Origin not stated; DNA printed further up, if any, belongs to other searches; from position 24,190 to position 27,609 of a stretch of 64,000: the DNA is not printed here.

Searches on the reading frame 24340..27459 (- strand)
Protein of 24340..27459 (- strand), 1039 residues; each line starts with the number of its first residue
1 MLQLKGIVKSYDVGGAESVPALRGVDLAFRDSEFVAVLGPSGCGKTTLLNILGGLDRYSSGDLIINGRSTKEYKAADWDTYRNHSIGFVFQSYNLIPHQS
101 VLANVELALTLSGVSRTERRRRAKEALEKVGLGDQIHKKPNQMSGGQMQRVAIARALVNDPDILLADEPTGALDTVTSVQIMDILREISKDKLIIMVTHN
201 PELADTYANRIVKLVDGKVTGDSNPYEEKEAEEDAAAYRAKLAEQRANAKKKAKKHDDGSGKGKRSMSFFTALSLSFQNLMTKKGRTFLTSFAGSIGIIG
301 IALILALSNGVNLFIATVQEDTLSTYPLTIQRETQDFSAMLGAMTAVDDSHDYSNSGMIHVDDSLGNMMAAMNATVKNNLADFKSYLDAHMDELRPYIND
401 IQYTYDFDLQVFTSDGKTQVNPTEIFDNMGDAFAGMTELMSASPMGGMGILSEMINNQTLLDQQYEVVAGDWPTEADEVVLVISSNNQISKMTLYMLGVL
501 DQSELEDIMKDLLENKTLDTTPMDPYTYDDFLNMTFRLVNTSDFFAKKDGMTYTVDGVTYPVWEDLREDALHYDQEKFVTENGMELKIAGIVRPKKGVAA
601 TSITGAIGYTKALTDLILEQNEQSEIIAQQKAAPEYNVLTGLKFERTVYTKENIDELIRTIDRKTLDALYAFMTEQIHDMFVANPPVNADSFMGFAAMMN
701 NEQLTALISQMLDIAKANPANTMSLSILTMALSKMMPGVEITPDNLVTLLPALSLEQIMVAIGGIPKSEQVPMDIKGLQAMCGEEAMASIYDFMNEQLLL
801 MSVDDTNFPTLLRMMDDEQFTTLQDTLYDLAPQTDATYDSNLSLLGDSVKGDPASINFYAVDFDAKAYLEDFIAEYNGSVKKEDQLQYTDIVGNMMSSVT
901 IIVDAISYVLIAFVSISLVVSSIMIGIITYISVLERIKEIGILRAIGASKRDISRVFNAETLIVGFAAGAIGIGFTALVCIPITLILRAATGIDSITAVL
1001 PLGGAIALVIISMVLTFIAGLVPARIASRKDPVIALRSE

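Call 38: search_protein_families(library=pfam, proteins=[window:24340-27459:-], max_evalue=0.00001)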
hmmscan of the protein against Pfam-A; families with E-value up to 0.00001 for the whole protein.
window:24340-27459:- (1039 aa): 2 families
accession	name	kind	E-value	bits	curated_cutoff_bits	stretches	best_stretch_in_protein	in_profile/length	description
PF00005.33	ABC_tran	-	1.1e-33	117.1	25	1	22-170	1-136/137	ABC transporter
PF02687.27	FtsX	-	6.1e-17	62.2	25.5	1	912-1032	2-120/120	FtsX-like permease C-terminal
